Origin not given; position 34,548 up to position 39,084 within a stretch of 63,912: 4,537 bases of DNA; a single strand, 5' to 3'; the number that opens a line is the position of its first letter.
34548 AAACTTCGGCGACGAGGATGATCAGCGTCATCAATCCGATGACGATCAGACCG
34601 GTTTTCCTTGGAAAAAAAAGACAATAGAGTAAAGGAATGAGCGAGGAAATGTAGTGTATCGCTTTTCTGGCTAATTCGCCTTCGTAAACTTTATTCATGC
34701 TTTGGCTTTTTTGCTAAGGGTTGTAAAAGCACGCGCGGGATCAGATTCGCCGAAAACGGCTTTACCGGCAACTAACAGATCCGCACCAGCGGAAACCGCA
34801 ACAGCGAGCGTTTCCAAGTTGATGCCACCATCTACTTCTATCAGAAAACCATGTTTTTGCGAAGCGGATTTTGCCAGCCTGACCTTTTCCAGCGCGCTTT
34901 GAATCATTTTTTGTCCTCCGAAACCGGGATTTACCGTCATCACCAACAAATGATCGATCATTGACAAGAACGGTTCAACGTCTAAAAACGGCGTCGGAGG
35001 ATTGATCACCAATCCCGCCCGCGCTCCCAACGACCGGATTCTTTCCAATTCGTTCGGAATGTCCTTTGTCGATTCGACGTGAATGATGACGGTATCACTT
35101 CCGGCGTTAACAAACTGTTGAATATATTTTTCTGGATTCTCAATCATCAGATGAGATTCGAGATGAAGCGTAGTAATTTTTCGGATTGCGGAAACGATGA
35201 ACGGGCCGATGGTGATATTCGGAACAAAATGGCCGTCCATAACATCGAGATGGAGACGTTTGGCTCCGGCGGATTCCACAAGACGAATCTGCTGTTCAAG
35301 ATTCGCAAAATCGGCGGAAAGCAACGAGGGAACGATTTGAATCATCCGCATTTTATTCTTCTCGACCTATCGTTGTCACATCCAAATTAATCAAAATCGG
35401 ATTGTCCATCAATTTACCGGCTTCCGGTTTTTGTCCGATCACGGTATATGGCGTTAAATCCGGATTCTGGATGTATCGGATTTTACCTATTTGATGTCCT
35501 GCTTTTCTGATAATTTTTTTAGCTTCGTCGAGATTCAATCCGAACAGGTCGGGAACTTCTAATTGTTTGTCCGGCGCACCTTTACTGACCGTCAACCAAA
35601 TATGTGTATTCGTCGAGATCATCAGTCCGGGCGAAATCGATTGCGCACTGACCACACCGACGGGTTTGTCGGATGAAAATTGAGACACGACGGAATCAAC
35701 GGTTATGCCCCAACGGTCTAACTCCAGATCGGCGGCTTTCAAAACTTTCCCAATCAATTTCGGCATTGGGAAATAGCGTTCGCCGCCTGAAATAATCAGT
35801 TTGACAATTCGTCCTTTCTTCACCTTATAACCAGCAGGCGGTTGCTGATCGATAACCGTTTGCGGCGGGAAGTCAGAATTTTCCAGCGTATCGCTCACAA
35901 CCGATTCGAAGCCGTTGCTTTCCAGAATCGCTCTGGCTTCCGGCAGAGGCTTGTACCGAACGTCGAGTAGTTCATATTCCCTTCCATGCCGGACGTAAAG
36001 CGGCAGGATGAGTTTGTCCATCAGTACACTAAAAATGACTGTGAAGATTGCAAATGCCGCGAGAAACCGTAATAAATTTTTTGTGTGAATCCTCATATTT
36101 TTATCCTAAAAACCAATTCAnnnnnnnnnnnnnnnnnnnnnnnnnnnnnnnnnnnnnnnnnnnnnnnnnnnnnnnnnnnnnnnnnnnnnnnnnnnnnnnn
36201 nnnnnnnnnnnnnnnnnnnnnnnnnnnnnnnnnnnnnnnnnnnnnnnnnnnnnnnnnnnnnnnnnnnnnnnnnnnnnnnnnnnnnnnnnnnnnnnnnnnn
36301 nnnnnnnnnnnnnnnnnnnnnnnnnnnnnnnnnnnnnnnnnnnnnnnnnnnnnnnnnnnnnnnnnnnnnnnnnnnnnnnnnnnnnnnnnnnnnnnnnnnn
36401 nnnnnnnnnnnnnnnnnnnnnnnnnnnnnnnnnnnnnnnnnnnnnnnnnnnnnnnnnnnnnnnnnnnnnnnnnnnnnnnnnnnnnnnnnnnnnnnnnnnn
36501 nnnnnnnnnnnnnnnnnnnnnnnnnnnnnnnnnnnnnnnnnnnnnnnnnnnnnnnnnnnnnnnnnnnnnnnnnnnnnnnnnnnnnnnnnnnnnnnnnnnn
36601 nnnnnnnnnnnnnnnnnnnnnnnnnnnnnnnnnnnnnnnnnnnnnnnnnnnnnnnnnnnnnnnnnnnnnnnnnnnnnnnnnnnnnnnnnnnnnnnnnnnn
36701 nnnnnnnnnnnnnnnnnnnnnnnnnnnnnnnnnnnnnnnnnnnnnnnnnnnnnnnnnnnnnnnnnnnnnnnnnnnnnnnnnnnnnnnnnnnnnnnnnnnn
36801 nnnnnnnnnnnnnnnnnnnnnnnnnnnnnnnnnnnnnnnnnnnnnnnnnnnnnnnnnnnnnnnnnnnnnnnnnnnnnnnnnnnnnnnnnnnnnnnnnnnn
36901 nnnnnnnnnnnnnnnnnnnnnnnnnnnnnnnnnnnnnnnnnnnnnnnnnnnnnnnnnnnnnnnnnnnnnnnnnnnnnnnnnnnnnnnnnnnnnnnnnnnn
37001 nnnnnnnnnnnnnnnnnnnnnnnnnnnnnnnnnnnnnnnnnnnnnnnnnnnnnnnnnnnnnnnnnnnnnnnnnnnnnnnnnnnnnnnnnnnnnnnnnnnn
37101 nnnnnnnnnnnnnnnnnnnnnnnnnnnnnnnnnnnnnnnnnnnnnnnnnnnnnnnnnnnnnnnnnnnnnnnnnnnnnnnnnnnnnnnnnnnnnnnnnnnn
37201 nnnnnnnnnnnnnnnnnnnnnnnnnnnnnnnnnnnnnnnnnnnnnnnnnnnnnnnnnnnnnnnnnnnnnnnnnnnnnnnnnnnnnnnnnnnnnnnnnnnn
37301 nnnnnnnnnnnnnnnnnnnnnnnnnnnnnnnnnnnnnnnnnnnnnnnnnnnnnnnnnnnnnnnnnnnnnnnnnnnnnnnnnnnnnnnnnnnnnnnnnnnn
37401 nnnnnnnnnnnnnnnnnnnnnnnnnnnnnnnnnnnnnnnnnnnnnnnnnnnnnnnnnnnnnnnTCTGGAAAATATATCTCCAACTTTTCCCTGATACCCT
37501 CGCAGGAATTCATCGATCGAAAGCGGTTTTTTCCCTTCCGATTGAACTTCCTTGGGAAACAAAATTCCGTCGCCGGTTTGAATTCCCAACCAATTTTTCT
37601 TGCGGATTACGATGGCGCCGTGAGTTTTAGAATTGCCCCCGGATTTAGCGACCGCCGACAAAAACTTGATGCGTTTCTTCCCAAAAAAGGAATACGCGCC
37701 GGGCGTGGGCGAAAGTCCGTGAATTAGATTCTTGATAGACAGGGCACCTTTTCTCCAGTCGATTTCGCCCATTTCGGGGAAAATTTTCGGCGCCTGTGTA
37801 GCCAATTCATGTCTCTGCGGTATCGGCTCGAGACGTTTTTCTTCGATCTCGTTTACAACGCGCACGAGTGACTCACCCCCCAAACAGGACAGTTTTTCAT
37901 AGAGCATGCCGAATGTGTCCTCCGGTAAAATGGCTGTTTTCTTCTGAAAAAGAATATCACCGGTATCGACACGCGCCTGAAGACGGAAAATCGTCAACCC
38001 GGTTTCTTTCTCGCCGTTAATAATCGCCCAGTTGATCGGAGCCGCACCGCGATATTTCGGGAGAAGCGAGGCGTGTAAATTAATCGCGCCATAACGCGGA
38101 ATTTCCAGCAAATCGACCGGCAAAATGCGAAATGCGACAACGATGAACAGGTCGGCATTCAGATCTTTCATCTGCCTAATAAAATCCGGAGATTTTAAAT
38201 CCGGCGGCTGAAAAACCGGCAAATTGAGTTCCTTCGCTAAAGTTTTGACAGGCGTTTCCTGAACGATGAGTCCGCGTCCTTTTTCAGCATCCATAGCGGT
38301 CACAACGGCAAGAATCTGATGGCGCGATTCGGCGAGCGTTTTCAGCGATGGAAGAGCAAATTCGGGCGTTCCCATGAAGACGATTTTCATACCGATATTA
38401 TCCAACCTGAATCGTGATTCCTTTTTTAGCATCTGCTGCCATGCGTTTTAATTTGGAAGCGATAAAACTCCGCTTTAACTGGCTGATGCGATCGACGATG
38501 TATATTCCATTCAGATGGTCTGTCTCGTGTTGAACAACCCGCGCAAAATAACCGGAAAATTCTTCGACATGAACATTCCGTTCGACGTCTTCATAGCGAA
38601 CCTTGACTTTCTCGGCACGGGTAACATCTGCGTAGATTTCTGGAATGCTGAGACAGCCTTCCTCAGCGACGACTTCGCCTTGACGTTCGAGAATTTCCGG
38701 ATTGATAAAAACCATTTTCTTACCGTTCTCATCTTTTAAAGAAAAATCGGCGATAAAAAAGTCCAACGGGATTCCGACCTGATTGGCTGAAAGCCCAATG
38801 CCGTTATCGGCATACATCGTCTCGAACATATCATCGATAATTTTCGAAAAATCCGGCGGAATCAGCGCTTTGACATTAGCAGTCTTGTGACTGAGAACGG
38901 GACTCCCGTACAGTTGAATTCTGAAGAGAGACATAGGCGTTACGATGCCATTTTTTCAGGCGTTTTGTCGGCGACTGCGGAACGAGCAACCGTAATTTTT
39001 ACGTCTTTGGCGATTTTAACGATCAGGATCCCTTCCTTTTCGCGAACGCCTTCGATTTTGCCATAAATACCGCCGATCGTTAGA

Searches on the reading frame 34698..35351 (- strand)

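Call 62: search_protein_families(library=pfam, proteins=[window:34698-35351:-], max_evalue=0.00001)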
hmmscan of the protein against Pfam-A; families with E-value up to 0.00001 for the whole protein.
window:34698-35351:- (218 aa): 1 family
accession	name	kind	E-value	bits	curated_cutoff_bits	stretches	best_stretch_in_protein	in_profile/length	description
PF00834.25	Ribul_P_3_epim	-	2.2e-69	233.3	21.1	1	6-200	2-198/198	Ribulose-phosphate 3 epimerase family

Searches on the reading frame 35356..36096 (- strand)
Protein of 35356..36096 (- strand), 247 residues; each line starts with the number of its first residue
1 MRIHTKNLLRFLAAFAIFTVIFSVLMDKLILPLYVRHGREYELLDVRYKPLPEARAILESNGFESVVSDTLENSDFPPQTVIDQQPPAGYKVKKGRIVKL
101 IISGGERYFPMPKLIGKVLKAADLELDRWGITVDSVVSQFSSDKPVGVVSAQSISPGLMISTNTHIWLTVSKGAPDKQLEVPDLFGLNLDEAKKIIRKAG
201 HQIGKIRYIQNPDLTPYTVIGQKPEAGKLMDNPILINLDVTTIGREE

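Call 62: search_protein_families(library=pfam, proteins=[window:35356-36096:-], max_evalue=0.00001)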
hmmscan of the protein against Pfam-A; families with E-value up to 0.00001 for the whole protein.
window:35356-36096:- (247 aa): 1 family
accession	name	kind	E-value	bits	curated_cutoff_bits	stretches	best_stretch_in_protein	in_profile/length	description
PF03793.24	PASTA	-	5.5e-30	103.6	23.2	3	45-103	5-63/64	PASTA domain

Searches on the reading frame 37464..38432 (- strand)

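Call 61: search_protein_families(library=pfam, proteins=[window:37464-38432:-], max_evalue=0.00001)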
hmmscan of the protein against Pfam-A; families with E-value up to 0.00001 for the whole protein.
window:37464-38432:- (323 aa): 2 families
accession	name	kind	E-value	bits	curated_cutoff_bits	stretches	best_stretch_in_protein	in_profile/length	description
PF00551.24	Formyl_trans_N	-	4.1e-40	137.9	26.1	1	15-193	1-181/181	Formyl transferase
PF02911.23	Formyl_trans_C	-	1.9e-24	86.2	21.1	1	216-313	1-99/100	Formyl transferase, C-terminal domain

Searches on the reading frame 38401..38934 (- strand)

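Call 61: search_protein_families(library=pfam, proteins=[window:38401-38934:-], max_evalue=0.00001)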
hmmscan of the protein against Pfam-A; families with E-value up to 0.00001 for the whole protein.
window:38401-38934:- (178 aa): 1 family
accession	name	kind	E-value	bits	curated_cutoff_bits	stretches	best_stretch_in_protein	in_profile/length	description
PF01327.26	Pep_deformylase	-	2e-50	170.8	22.8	1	5-155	3-155/156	Polypeptide deformylase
